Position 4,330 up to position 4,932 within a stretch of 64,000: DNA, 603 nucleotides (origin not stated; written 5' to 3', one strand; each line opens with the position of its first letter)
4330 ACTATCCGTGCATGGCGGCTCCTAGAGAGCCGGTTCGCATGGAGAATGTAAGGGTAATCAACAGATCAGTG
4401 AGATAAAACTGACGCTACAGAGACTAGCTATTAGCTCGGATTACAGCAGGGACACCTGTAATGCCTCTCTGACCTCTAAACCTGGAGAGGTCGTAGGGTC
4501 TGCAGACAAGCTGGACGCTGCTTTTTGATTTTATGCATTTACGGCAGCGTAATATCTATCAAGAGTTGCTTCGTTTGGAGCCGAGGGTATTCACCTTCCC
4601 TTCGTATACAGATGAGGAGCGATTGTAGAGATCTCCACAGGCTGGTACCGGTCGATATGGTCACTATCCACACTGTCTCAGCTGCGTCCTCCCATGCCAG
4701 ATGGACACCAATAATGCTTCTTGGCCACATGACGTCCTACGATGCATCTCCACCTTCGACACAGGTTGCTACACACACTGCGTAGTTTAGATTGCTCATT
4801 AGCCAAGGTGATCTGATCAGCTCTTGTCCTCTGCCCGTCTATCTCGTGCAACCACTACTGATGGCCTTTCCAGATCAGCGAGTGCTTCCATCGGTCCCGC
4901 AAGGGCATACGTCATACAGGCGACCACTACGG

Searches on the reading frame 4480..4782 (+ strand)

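Call 43: search_protein_families(library=pfam, proteins=[window:4480-4782:+], max_evalue=0.1)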
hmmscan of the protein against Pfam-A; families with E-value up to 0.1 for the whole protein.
window:4480-4782:+ (101 aa): 1 family
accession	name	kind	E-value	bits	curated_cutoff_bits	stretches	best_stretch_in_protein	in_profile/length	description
PF23101.1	Zf-C2H2_ZNF451_1st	-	0.078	13.3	27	0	78-92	17-31/33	First Zinc fingers C2H2 type, ZNF451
